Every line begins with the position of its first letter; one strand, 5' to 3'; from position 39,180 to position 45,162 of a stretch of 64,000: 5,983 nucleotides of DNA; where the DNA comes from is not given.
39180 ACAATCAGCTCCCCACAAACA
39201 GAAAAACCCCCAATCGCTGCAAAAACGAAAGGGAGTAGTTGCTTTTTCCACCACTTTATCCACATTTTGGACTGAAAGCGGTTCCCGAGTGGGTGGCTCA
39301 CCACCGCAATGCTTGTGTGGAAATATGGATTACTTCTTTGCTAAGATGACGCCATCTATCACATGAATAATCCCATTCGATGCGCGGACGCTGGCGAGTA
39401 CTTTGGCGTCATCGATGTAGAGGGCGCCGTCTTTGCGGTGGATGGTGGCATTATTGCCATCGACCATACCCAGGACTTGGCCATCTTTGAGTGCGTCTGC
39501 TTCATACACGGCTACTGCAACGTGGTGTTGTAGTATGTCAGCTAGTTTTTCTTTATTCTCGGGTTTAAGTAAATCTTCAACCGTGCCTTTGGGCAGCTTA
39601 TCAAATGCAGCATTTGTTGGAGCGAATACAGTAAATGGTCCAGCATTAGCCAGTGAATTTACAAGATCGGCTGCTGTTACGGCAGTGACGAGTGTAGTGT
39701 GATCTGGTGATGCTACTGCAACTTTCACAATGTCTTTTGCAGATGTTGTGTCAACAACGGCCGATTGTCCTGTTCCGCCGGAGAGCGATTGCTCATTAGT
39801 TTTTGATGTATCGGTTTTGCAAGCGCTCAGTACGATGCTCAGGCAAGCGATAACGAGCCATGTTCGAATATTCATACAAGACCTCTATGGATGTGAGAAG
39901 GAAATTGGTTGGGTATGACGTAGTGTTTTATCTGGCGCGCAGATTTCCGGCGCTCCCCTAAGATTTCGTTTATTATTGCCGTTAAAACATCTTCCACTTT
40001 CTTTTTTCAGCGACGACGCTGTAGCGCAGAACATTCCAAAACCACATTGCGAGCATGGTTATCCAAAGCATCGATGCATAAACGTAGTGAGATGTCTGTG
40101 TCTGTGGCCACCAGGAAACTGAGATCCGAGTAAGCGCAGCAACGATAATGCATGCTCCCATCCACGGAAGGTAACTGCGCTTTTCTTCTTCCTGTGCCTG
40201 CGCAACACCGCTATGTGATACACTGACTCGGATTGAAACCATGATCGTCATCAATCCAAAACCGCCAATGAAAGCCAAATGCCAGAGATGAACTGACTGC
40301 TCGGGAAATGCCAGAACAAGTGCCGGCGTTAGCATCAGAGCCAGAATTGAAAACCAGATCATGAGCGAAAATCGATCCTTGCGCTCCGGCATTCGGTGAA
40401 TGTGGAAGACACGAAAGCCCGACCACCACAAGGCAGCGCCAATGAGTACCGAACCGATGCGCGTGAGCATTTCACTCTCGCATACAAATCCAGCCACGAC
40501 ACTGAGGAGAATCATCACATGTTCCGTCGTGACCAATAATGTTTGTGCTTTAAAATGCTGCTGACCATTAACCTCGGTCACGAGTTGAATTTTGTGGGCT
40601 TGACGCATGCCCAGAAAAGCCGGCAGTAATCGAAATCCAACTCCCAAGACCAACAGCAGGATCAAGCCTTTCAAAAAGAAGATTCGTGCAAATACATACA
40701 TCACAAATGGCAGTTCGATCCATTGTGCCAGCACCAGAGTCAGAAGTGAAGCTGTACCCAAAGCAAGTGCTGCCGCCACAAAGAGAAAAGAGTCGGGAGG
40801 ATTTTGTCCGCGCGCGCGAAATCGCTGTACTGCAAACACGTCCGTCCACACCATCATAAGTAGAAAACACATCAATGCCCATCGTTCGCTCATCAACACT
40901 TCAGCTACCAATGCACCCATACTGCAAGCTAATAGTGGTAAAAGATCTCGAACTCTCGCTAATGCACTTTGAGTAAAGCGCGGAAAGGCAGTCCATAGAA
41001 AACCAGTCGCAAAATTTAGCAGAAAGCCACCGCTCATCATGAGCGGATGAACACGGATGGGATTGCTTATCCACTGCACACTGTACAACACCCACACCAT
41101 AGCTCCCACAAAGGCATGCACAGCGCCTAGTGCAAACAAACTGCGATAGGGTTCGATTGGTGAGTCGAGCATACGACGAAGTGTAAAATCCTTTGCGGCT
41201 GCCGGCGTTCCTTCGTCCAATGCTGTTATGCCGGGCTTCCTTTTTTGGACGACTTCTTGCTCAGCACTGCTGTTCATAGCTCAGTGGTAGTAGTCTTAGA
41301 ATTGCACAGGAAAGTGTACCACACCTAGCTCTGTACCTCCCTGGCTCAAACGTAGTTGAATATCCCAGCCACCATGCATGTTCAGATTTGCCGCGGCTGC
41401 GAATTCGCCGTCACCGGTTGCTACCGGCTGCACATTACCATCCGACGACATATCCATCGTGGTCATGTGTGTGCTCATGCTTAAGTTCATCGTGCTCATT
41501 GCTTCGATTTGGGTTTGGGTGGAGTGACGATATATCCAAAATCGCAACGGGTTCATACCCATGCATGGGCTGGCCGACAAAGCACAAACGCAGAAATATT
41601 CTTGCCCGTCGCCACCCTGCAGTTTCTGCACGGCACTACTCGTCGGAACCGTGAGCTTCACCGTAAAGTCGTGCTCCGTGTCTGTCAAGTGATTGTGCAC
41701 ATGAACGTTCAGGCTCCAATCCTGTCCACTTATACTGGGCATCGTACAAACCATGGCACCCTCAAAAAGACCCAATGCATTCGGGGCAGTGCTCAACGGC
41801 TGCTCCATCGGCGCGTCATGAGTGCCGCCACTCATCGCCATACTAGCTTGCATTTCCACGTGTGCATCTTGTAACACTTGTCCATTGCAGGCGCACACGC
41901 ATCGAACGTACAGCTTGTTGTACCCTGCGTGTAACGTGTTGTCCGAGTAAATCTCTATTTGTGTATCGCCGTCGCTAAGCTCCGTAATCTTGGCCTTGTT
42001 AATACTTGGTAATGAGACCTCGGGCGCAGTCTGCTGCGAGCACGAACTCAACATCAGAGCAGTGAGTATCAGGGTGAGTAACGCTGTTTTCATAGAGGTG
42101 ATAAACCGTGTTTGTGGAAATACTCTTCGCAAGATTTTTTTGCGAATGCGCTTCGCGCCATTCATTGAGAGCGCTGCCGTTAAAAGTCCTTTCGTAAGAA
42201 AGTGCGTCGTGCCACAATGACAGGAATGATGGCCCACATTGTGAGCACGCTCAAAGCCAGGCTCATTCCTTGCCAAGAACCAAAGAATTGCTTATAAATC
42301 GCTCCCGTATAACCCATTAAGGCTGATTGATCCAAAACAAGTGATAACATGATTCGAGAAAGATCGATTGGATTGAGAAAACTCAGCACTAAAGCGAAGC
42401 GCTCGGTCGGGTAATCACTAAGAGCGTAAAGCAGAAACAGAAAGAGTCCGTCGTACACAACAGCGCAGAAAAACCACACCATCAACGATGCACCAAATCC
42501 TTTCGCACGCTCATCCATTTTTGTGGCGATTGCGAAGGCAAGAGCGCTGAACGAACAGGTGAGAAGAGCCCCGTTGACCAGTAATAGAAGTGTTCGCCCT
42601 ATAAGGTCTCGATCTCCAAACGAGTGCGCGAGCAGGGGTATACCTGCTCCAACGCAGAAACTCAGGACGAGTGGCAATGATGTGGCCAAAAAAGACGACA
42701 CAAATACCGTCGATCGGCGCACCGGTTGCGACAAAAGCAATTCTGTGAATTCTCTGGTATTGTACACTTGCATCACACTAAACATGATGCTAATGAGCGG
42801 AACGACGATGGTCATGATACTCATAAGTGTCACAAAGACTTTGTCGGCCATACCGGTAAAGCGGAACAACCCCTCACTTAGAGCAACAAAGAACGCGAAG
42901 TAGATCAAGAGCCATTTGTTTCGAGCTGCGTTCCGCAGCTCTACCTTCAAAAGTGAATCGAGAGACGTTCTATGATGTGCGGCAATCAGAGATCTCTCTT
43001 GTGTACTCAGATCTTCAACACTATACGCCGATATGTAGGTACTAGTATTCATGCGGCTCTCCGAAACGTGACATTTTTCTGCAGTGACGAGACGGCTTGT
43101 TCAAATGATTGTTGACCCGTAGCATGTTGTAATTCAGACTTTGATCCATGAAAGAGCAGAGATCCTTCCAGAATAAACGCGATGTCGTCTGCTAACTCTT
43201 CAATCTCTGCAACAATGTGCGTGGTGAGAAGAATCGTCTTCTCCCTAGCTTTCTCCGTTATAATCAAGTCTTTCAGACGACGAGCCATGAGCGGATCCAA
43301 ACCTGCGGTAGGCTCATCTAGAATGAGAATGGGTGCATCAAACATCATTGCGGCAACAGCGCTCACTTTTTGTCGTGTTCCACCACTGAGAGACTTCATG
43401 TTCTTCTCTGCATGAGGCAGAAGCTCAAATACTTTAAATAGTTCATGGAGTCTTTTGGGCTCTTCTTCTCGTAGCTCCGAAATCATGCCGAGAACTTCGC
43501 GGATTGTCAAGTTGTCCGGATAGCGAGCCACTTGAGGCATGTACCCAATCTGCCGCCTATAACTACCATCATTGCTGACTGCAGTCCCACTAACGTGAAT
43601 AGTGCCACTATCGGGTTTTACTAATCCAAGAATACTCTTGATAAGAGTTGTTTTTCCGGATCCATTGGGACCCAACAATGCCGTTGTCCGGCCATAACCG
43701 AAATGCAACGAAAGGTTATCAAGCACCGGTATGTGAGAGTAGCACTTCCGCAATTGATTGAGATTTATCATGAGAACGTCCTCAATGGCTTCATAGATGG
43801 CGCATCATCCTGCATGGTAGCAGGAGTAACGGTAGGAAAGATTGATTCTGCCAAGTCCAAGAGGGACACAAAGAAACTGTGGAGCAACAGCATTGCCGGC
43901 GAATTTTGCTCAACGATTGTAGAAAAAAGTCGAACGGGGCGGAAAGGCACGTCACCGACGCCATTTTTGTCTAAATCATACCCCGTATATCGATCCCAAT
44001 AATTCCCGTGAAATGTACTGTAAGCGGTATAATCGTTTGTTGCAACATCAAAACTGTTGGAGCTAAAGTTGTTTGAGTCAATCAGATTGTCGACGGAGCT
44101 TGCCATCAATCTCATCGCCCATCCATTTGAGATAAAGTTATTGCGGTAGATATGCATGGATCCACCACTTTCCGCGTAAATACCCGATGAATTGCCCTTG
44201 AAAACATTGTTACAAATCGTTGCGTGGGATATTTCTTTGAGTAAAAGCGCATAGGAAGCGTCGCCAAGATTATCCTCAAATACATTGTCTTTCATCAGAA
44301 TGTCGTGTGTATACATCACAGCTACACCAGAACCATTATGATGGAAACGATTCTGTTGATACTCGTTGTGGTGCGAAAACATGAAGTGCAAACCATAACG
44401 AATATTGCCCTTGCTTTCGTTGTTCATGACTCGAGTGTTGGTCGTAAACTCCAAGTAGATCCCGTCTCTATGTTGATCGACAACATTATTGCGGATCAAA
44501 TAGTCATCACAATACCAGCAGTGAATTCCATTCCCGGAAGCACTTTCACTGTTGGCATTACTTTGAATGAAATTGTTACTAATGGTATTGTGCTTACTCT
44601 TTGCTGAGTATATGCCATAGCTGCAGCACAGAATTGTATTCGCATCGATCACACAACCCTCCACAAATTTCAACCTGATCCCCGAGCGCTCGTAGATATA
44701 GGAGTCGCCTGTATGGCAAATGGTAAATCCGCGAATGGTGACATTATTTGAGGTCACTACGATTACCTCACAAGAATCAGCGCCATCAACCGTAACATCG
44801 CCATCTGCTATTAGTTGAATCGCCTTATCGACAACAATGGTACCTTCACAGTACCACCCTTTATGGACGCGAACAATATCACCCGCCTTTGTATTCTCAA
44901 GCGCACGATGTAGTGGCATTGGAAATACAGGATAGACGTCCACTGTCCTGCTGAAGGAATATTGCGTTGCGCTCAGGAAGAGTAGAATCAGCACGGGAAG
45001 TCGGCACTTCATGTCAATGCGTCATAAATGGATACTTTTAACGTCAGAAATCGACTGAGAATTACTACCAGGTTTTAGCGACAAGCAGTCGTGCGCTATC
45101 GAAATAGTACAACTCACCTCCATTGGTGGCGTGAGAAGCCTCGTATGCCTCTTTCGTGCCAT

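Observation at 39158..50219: Complete clade-II N2O-reductase cluster bracketed by 167-bp direct repeats next to tRNA-Val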

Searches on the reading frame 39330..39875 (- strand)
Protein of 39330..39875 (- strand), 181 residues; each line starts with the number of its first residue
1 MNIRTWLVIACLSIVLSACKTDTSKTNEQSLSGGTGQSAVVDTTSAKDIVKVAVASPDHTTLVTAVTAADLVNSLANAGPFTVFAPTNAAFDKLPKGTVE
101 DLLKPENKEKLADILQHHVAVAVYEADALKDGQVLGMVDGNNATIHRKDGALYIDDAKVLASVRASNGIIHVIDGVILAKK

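Call 10: search_protein_families(library=pfam, proteins=[window:39330-39875:-])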
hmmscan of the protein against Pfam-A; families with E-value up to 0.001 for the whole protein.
window:39330-39875:- (181 aa): 1 family
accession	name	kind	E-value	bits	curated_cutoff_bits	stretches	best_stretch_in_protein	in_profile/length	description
PF02469.27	Fasciclin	-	1.5e-31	109.6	22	1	58-178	2-122/123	Fasciclin domain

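Call 21: find_encoding_contigs(protein=window:39330-39875:-, flank=10000, max_places=10)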
Protein window:39330-39875:- (181 aa): no gene with exactly this product is on record in the collection.

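Call 67: search_protein_families(library=ncbifam, proteins=[window:39330-39875:-], max_evalue=0.00001)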
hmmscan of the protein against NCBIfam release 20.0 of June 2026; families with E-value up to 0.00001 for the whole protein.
window:39330-39875:- (181 aa): 0 families

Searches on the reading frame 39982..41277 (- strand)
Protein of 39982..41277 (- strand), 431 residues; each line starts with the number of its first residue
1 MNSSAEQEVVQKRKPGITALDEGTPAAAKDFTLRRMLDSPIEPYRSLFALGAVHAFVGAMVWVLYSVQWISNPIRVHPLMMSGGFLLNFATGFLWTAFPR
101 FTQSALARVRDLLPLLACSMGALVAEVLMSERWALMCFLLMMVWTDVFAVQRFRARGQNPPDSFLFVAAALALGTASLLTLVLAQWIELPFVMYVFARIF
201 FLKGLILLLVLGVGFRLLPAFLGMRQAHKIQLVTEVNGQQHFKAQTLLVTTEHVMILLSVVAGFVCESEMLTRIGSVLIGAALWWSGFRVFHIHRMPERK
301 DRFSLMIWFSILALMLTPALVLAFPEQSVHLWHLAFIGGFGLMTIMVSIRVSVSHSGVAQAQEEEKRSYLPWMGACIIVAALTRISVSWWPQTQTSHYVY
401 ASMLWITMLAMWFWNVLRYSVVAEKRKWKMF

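Call 10: search_protein_families(library=pfam, proteins=[window:39982-41277:-])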
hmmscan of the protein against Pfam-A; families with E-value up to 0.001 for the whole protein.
window:39982-41277:- (431 aa): 1 family
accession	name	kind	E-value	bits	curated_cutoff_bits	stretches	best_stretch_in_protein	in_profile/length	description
PF05940.17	NnrS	-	8e-31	108.1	28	1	42-418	5-365/371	NnrS protein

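Call 67: search_protein_families(library=ncbifam, proteins=[window:39982-41277:-], max_evalue=0.00001)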
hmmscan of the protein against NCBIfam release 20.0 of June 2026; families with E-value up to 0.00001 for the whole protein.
window:39982-41277:- (431 aa): 0 families

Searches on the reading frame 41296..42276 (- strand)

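Call 10: search_protein_families(library=pfam, proteins=[window:41296-42276:-])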
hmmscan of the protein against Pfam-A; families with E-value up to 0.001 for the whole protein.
window:41296-42276:- (326 aa): 1 family
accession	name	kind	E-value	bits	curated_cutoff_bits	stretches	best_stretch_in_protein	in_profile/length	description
PF13115.11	YtkA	-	1.7e-08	35.4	25.9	0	258-308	33-84/85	YtkA-like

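Call 67: search_protein_families(library=ncbifam, proteins=[window:41296-42276:-], max_evalue=0.00001)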
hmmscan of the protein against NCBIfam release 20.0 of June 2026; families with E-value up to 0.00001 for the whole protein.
window:41296-42276:- (326 aa): 0 families

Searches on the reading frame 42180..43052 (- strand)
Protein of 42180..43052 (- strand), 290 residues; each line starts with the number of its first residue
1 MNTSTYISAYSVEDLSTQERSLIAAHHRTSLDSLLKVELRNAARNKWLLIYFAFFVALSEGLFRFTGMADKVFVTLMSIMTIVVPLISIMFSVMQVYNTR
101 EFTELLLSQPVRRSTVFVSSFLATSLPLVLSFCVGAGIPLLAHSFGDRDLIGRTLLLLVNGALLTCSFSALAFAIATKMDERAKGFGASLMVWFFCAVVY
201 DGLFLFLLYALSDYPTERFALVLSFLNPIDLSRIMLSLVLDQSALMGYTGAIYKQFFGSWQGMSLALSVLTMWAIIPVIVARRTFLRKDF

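Call 10: search_protein_families(library=pfam, proteins=[window:42180-43052:-])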
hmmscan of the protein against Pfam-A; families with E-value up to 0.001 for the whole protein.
window:42180-43052:- (290 aa): 2 families
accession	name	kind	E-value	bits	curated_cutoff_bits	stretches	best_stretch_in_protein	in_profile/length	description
PF12679.13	ABC2_membrane_2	-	7.8e-13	48.7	27.2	1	35-289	4-282/283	ABC-2 family transporter protein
PF13346.12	ABC2_membrane_5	-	0.00041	20.4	25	1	53-214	20-169/205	ABC-2 family transporter protein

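Call 67: search_protein_families(library=ncbifam, proteins=[window:42180-43052:-], max_evalue=0.00001)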
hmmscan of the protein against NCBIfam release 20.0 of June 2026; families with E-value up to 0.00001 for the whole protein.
window:42180-43052:- (290 aa): 0 families

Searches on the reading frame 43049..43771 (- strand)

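Call 10: search_protein_families(library=pfam, proteins=[window:43049-43771:-])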
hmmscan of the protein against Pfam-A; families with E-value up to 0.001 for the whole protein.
window:43049-43771:- (240 aa): 7 families
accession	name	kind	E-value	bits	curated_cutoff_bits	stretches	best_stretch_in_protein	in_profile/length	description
PF00005.33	ABC_tran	-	4.2e-31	108.8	25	1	17-156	1-137/137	ABC transporter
PF13304.12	AAA_21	-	5.8e-14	53.3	27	2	127-188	237-301/304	AAA domain, putative AbiEii toxin, Type IV TA system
PF02463.25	SMC_N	-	1.2e-07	31.8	40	0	28-48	25-48/220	RecF/RecN/SMC N terminal domain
PF13476.12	AAA_23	-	0.00019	22.5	27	1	18-47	11-39/201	AAA domain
PF13555.12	AAA_29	-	0.00032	20.8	27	1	23-55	18-50/61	P-loop containing region of AAA domain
PF13401.12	AAA_22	-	0.0005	20.8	27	0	29-159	7-97/130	AAA domain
PF13191.12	AAA_16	-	0.00073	20.5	32.6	0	27-124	24-104/167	AAA ATPase domain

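Call 67: search_protein_families(library=ncbifam, proteins=[window:43049-43771:-], max_evalue=0.00001)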
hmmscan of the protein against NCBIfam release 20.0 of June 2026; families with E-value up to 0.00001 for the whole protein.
window:43049-43771:- (240 aa): 184 families (the best 25 are shown)
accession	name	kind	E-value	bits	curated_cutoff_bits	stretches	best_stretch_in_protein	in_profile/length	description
TIGR01188.1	drrA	subfamily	3e-51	174.5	312.45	1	9-232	1-232/302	daunorubicin resistance ABC transporter, ATP-binding protein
TIGR03522.1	GldA_ABC_ATP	equivalog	4.7e-41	141.2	402.6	1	2-224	3-229/301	gliding motility-associated ABC transporter ATP-binding subunit GldA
TIGR04406.1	LPS_export_lptB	equivalog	8.7e-39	133.2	240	1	3-215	3-223/239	LPS export ABC transporter ATP-binding protein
NF010060.0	PRK13537.1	equivalog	3.1e-38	131.4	521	1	2-214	16-233/314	nodulation factor ABC transporter ATP-binding protein NodI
TIGR03740.1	galliderm_ABC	subfamily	1.2e-37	129.8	309.75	1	4-212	3-209/223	lantibiotic protection ABC transporter ATP-binding subunit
NF010059.0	PRK13536.1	equivalog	2.2e-36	125.3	549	1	2-214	44-261/342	nodulation factor ABC transporter ATP-binding protein NodI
NF033858.1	ABC2_perm_RbbA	equivalog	3.2e-35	121.3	1050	1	2-231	2-241/909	ribosome-associated ATPase/putative transporter RbbA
NF047565.1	PSM_export_PmtA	equivalog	7.9e-35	120.5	350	1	3-216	4-217/282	phenol-soluble modulin export ABC transporter ATP-binding protein PmtA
TIGR03864.1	PQQ_ABC_ATP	hypoth_equivalog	1.6e-34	119.4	302.25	1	2-228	2-233/236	ABC transporter, ATP-binding subunit, PQQ-dependent alcohol dehydrogenase system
TIGR03410.1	urea_trans_UrtE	equivalog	2.5e-34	118.7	285.8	1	3-218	2-223/230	urea ABC transporter ATP-binding subunit UrtE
TIGR00968.1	3a0106s01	subfamily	2.5e-33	115.5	342.75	1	2-217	1-221/237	sulfate ABC transporter ATP-binding protein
TIGR01288.1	nodI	equivalog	4.3e-33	114.6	424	1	2-210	5-218/303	nodulation factor ABC transporter ATP-binding protein NodI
NF011967.0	PRK15439.1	equivalog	3.2e-31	108.4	586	1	2-219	12-232/510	autoinducer 2 ABC transporter ATP-binding protein LsrA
TIGR04521.1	ECF_ATPase_2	equivalog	5.1e-31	107.8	330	1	15-216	19-234/279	energy-coupling factor transporter ATPase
NF008409.0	PRK11231.1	equivalog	1.3e-30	106.6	375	1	2-216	3-227/255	Fe(3+) dicitrate ABC transporter ATP-binding protein FecE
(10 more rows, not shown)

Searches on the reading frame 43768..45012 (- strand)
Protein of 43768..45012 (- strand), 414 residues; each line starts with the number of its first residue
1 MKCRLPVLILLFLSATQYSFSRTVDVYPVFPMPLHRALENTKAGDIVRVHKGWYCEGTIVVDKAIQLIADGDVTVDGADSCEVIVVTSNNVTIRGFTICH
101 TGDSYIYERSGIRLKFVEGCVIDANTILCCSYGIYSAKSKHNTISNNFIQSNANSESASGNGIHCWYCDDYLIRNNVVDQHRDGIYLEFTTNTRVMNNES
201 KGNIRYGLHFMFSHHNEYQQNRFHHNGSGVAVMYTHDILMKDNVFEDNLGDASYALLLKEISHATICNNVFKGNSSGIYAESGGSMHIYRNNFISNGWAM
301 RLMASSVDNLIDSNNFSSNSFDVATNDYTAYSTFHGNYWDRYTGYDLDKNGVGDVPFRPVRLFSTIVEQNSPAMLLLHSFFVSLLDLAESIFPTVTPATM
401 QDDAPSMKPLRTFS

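Call 10: search_protein_families(library=pfam, proteins=[window:43768-45012:-])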
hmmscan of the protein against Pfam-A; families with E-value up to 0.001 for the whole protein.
window:43768-45012:- (414 aa): 3 families
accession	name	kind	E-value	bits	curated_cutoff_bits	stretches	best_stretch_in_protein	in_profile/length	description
PF05048.19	NosD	-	3.3e-38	131.7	23.6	2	158-344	14-212/212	Periplasmic copper-binding protein (NosD)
PF13229.12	Beta_helix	-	8.6e-22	77.9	25.9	1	161-316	1-158/158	Right handed beta helix region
PF07602.17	DUF1565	-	5.3e-07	29.7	20.3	1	81-204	97-228/257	Protein of unknown function (DUF1565)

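Call 67: search_protein_families(library=ncbifam, proteins=[window:43768-45012:-], max_evalue=0.00001)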
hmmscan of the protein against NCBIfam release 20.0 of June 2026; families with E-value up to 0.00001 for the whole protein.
window:43768-45012:- (414 aa): 3 families
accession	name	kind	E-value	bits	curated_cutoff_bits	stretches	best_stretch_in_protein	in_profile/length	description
TIGR04247.1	NosD_copper_fam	subfamily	9.6e-116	386.4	300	1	34-408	1-377/377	nitrous oxide reductase family maturation protein NosD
TIGR03804.1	para_beta_helix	repeat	2.8e-15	55.7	19.45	0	111-152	1-42/44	parallel beta-helix repeat protein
TIGR03805.1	beta_helix_1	subfamily_domain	2.4e-09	36.7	141.5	1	77-203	51-173/314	parallel beta-helix domain-containing protein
